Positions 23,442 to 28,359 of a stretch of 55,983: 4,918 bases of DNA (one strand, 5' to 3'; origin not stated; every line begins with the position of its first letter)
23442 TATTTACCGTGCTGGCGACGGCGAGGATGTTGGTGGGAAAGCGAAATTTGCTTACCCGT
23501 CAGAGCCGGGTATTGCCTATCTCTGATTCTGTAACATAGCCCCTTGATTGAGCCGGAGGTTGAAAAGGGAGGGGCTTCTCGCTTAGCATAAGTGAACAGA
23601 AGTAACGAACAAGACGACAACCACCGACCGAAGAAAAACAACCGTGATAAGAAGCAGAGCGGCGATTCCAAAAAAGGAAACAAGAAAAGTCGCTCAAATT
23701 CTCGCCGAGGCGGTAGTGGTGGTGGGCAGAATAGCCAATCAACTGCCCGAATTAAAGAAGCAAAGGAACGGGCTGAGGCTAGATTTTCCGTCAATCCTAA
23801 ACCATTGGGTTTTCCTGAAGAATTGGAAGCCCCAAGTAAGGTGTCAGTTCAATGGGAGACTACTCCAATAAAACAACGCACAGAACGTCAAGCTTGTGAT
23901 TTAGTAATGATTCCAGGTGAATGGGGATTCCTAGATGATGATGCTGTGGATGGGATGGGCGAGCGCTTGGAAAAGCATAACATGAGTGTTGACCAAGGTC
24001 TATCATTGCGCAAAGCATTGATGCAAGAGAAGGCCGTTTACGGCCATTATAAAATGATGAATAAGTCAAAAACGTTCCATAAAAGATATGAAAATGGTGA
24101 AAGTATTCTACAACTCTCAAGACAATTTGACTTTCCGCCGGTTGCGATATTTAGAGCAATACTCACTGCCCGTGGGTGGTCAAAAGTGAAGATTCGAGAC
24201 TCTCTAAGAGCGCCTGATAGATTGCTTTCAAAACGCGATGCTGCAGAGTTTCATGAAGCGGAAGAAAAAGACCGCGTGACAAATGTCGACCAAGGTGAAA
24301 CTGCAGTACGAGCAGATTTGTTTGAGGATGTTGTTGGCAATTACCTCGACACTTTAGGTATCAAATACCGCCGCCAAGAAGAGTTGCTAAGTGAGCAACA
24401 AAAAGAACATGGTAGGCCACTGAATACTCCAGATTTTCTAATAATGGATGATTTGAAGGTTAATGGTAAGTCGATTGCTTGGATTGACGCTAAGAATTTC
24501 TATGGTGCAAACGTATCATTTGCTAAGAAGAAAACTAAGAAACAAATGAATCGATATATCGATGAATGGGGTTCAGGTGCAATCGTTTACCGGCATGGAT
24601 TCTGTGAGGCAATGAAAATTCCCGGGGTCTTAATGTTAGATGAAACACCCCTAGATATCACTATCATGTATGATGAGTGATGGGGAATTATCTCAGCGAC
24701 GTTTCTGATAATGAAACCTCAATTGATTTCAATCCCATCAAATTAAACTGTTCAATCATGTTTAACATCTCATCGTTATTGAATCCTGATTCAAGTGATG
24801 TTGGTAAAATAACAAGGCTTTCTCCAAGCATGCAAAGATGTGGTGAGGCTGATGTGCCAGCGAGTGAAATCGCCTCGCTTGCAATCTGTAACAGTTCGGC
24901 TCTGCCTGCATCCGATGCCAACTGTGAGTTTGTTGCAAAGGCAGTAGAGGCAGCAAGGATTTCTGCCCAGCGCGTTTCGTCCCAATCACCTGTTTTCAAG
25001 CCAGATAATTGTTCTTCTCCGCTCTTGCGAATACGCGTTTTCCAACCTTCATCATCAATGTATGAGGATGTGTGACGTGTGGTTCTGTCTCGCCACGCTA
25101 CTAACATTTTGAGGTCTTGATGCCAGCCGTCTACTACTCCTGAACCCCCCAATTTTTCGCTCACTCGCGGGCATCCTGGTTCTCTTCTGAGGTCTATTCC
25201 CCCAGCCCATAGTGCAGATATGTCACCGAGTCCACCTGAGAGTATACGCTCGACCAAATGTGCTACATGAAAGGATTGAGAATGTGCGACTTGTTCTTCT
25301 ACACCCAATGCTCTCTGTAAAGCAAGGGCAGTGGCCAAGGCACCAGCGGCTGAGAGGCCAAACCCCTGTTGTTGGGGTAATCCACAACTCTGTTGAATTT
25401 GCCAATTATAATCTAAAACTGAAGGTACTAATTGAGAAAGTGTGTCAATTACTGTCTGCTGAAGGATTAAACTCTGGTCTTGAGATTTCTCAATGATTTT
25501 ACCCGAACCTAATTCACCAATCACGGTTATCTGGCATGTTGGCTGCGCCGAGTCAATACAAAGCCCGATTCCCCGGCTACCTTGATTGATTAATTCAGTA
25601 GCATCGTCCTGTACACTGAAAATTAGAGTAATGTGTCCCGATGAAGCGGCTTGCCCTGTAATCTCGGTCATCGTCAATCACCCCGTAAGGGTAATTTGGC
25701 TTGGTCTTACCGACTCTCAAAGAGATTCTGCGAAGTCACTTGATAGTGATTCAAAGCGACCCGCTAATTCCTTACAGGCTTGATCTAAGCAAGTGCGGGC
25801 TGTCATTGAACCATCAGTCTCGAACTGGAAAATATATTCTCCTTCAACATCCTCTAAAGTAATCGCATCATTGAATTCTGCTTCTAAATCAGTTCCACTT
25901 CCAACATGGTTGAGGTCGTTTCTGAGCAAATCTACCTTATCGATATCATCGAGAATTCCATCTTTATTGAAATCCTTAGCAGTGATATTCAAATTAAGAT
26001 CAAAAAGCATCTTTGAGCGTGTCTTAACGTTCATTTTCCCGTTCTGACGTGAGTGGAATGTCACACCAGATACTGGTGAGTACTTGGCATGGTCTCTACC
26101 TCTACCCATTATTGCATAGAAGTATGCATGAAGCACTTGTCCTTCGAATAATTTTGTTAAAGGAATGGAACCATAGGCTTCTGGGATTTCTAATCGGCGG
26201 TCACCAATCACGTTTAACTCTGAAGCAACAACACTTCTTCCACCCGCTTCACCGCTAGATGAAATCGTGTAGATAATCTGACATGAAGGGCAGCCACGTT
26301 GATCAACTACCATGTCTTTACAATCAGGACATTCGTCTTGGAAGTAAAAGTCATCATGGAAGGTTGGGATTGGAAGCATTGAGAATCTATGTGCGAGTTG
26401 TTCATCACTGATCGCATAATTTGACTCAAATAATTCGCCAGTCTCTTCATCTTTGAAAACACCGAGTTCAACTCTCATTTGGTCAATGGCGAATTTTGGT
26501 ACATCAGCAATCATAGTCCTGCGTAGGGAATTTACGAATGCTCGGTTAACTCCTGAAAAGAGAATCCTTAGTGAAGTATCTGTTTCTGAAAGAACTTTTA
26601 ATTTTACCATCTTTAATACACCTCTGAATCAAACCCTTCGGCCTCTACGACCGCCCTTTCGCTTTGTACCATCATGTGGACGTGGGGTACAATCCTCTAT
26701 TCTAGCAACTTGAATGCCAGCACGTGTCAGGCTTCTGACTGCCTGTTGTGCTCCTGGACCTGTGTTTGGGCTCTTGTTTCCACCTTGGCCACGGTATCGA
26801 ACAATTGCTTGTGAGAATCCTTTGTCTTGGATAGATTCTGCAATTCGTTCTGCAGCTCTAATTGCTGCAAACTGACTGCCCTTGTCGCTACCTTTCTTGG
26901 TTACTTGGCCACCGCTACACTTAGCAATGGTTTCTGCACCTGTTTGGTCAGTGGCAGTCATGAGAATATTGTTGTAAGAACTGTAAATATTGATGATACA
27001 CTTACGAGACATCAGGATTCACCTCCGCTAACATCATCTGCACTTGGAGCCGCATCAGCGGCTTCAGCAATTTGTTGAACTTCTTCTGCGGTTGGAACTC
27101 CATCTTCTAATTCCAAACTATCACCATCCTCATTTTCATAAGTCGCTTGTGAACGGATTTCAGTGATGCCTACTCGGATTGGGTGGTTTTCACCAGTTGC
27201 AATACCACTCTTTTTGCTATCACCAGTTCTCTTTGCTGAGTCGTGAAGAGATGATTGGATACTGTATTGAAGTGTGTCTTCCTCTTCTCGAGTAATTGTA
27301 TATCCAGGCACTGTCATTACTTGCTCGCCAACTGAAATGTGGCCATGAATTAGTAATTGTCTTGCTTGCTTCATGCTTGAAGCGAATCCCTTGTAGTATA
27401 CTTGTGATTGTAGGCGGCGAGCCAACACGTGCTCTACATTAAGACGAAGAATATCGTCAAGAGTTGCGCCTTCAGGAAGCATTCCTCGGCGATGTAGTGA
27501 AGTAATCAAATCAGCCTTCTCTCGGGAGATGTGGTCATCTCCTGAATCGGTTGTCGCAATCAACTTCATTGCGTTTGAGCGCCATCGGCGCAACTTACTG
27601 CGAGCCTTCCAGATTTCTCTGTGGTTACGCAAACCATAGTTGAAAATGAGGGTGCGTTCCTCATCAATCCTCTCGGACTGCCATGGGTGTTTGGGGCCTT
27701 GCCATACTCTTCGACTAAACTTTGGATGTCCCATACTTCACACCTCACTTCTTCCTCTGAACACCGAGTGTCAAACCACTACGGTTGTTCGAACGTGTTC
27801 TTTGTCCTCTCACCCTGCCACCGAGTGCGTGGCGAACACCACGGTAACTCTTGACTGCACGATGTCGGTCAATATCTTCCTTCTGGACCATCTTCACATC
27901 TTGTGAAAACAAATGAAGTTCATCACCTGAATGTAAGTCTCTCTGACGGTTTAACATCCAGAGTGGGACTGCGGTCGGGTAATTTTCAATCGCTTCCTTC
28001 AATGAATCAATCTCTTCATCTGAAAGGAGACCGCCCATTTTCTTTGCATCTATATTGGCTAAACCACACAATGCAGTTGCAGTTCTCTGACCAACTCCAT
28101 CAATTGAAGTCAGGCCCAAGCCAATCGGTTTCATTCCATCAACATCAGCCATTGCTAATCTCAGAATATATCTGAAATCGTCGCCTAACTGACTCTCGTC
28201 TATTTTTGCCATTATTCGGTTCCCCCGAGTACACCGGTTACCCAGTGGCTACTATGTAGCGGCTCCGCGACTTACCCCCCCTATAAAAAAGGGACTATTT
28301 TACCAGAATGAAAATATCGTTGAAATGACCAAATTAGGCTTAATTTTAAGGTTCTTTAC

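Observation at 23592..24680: Archaeal homologue of the eukaryotic nuclease CDIN1/C15orf41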

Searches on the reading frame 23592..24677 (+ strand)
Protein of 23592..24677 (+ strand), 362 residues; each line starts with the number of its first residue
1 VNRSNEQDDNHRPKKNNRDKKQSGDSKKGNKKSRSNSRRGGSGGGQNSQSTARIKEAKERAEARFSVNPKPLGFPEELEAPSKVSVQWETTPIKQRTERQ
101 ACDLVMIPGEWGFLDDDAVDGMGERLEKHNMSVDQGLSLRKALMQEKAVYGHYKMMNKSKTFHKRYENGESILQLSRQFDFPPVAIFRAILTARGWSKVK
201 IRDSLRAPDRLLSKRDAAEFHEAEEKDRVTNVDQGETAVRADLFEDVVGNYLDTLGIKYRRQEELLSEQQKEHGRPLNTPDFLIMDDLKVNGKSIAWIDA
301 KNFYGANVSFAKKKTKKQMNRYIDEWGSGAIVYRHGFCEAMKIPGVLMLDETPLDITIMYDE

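Call 4: search_protein_families(library=pfam, proteins=[window:23592-24677:+], max_evalue=10)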
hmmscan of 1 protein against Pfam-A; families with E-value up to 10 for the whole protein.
window:23592-24677:+ (362 aa): 3 families
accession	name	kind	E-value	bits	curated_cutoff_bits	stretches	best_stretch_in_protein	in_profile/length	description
PF14811.11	TPD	-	1.7e-21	76.9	27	1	214-350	3-136/138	Protein of unknown function TPD sequence-motif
PF16174.10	IHABP4_N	-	0.0085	17.1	39.1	1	6-94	20-98/142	Intracellular hyaluronan-binding protein 4 N-terminal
PF05053.19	Menin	-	2.9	6.6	23.6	1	5-65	530-590/678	Menin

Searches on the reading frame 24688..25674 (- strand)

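Call 16: search_protein_families(library=pfam, proteins=[window:24688-25674:-], max_evalue=0.00001)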
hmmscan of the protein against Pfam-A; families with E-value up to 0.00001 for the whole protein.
window:24688-25674:- (328 aa): 1 family
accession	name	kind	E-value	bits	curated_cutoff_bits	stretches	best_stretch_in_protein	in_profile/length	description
PF00288.32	GHMP_kinases_N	-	2.6e-06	28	22.3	0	93-159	20-87/87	GHMP kinases N terminal domain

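Call 98: search_protein_families(library=ncbifam, proteins=[window:24688-25674:-], max_evalue=0.00001)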
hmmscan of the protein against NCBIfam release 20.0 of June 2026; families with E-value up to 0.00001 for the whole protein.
window:24688-25674:- (328 aa): 2 families
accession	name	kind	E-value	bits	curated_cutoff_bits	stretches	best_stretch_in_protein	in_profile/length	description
NF040725.1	panto_kin_Meth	equivalog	3.9e-18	65.4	380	1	7-168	6-161/286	pantoate kinase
NF041122.1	panto_kin_Thplsm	equivalog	2.1e-15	56.8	500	1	79-291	73-262/298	pantoate kinase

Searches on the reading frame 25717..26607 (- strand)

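Call 16: search_protein_families(library=pfam, proteins=[window:25717-26607:-], max_evalue=0.00001)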
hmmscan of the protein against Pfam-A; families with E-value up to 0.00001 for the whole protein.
window:25717-26607:- (296 aa): 2 families
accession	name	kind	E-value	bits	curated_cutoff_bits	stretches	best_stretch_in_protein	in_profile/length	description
PF01193.29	RNA_pol_L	-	2.9e-14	53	24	1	15-282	2-71/74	RNA polymerase Rpb3/Rpb11 dimerisation domain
PF01000.31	RNA_pol_A_bac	-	2.4e-08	34.7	33.9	1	69-175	4-101/119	RNA polymerase Rpb3/RpoA insert domain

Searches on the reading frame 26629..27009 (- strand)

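Call 16: search_protein_families(library=pfam, proteins=[window:26629-27009:-], max_evalue=0.00001)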
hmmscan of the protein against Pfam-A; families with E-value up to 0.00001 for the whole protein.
window:26629-27009:- (126 aa): 1 family
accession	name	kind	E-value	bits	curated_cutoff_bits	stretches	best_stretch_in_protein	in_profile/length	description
PF00411.24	Ribosomal_S11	-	3.3e-30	105.2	25.1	1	5-122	2-110/110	Ribosomal protein S11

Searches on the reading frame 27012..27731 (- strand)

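Call 16: search_protein_families(library=pfam, proteins=[window:27012-27731:-], max_evalue=0.00001)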
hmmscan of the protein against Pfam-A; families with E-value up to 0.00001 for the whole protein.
window:27012-27731:- (239 aa): 1 family
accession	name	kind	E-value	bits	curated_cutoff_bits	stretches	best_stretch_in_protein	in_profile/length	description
PF01479.30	S4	-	6.1e-10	39.1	22.8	1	105-151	1-47/48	S4 domain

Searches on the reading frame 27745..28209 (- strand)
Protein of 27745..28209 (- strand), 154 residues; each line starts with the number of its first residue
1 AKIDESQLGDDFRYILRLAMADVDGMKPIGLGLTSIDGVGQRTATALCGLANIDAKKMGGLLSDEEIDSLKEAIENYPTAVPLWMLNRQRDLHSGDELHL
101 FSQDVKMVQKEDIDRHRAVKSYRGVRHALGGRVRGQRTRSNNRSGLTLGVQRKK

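Call 16: search_protein_families(library=pfam, proteins=[window:27745-28209:-], max_evalue=0.00001)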
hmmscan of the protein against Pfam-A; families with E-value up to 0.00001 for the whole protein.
window:27745-28209:- (154 aa): 1 family
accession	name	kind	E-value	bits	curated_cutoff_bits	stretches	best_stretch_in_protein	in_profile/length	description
PF00416.27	Ribosomal_S13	-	2.5e-35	122.1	31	1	17-143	1-127/128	Ribosomal protein S13/S18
